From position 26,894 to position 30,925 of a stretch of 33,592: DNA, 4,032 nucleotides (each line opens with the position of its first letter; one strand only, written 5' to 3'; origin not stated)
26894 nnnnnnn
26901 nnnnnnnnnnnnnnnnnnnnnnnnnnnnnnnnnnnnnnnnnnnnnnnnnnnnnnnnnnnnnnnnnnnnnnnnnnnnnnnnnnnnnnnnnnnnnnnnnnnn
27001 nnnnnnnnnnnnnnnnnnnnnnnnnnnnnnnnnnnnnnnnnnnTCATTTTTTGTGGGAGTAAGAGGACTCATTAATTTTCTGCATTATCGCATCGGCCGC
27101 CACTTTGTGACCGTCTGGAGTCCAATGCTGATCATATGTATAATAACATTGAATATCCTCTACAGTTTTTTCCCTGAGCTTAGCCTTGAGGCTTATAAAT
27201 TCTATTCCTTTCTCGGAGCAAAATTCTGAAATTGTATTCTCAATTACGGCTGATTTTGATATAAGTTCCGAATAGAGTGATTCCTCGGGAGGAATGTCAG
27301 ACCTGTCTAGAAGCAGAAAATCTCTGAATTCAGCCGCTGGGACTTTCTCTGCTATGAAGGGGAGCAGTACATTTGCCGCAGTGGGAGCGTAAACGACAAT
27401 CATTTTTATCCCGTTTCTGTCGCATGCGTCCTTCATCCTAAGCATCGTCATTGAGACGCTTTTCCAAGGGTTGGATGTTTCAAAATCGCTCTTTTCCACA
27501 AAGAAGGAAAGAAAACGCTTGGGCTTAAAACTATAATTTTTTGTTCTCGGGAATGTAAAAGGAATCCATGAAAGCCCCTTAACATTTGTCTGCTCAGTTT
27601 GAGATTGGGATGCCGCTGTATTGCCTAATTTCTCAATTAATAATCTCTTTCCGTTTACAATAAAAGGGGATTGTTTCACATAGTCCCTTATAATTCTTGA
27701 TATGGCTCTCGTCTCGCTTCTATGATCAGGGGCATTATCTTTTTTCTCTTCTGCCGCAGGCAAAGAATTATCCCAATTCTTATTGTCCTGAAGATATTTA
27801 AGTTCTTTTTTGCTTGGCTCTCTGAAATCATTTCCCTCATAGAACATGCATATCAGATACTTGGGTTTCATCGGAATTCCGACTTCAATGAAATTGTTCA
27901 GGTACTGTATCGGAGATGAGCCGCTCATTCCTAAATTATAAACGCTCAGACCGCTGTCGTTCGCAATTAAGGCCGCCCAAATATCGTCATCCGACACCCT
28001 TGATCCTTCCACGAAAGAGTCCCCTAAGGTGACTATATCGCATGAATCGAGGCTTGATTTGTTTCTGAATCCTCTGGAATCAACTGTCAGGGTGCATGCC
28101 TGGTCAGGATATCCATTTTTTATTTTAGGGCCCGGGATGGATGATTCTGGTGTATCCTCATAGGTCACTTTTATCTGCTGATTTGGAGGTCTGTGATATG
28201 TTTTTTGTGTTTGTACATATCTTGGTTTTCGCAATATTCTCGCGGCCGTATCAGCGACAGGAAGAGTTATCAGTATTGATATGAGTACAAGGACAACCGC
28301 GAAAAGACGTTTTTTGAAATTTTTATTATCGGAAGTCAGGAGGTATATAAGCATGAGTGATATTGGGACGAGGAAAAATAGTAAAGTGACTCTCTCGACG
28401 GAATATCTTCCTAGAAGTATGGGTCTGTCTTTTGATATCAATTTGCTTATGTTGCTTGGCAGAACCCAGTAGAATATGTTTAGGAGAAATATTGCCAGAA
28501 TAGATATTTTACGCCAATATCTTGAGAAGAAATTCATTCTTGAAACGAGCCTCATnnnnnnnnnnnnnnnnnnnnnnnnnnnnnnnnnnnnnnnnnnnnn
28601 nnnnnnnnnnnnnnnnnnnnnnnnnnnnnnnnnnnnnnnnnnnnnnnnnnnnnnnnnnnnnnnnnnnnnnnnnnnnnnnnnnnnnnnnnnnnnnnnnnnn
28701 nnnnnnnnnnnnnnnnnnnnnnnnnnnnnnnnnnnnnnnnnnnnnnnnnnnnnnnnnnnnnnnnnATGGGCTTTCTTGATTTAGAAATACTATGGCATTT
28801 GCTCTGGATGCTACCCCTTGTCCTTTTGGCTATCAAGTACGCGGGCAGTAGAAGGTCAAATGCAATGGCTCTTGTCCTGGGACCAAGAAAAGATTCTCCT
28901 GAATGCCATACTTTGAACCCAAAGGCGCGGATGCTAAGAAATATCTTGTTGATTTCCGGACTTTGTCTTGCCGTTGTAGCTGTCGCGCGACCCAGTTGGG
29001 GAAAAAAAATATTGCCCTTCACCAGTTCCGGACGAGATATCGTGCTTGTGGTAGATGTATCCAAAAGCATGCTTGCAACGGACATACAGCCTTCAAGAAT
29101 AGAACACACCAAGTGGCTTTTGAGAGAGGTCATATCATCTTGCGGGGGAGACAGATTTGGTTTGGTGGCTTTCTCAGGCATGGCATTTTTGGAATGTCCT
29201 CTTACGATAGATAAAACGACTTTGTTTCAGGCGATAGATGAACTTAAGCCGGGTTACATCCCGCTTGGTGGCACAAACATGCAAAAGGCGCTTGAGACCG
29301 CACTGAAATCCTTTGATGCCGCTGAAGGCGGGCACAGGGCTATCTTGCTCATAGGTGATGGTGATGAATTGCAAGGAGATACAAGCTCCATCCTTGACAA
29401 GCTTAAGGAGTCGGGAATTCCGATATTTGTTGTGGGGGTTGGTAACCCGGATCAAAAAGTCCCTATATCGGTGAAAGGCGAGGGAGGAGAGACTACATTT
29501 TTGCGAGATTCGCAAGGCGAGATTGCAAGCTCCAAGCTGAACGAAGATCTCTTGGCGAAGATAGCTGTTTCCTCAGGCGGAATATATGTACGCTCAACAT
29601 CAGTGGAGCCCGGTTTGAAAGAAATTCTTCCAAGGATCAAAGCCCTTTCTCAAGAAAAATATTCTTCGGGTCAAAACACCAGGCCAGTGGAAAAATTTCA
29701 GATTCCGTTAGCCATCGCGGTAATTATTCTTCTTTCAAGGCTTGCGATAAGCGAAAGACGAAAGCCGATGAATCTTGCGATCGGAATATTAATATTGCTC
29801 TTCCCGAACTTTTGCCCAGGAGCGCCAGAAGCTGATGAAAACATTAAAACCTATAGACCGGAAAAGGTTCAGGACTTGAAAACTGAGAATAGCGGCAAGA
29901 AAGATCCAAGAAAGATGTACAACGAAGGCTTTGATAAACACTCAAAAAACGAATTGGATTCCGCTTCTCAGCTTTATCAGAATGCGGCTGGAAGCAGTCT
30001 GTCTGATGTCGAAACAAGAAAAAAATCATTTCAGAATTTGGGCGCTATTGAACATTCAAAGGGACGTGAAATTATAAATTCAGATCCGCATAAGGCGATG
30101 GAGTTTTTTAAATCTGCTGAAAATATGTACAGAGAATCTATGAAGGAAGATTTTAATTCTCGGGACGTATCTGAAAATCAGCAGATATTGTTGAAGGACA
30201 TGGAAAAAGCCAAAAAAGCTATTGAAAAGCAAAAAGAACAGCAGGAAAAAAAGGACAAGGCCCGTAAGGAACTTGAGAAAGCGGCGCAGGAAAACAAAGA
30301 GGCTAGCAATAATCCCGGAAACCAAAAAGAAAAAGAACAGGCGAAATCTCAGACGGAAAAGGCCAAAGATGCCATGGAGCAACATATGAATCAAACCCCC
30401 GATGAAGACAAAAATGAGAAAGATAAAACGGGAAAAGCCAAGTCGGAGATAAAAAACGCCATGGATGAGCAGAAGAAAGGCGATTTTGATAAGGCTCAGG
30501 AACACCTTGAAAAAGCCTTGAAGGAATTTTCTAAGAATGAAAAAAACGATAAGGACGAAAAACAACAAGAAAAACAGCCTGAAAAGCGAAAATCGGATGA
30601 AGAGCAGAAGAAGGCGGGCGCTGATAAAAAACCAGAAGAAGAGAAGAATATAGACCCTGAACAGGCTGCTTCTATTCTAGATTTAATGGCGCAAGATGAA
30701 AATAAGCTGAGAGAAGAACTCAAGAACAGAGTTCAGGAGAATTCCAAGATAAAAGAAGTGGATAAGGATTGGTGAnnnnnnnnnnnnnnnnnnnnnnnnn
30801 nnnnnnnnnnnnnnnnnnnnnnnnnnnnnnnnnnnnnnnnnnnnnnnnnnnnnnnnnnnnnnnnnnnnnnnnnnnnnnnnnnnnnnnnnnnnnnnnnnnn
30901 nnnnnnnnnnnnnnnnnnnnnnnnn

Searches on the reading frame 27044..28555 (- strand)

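Call 42: search_protein_families(library=pfam, proteins=[window:27044-28555:-], max_evalue=0.001)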
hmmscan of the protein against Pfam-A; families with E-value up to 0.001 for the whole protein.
window:27044-28555:- (503 aa): 3 families
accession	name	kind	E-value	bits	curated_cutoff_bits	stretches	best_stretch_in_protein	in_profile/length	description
PF00657.28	Lipase_GDSL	-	2.3e-08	34.9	23.6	1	174-248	1-93/208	GDSL-like Lipase/Acylhydrolase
PF16822.11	ALGX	-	4.9e-08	33.4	26.5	1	446-497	82-133/268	SGNH hydrolase-like domain, acetyltransferase AlgX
PF13472.12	Lipase_GDSL_2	-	0.00011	23.2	32.9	0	177-238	2-70/178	GDSL-like Lipase/Acylhydrolase family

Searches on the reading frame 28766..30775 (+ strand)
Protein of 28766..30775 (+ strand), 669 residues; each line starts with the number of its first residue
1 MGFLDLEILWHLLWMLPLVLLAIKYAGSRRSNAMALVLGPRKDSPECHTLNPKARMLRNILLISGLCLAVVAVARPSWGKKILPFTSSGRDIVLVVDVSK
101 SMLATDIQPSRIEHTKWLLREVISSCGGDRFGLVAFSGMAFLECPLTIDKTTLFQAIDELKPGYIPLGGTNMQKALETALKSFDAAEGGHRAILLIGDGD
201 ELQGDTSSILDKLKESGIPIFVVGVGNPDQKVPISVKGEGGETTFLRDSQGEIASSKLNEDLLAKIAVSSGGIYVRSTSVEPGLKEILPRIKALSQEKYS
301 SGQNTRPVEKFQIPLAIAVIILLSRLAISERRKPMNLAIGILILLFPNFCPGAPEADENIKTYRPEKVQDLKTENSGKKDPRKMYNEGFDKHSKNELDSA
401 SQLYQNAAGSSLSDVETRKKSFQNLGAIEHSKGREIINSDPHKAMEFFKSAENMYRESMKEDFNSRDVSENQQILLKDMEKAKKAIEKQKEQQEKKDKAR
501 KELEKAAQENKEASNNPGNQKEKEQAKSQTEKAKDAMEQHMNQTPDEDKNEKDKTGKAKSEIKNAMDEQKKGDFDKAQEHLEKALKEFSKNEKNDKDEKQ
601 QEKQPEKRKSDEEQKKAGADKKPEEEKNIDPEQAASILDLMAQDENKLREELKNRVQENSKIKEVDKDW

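Call 42: search_protein_families(library=pfam, proteins=[window:28766-30775:+], max_evalue=0.001)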
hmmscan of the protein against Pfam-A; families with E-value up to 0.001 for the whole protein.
window:28766-30775:+ (669 aa): 4 families
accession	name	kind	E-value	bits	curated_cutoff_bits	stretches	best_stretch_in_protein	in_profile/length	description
PF13519.12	VWA_2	-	1.6e-21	77.4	27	1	92-199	1-106/107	von Willebrand factor type A domain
PF00092.34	VWA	-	8.5e-20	72.1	23.8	1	91-234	1-147/174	von Willebrand factor type A domain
PF13768.12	VWA_3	-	1.5e-06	28.8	27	1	92-227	3-135/155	von Willebrand factor type A domain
PF02255.21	PTS_IIA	-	0.00021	21.8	27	1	555-608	10-63/94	PTS system, Lactose/Cellobiose specific IIA subunit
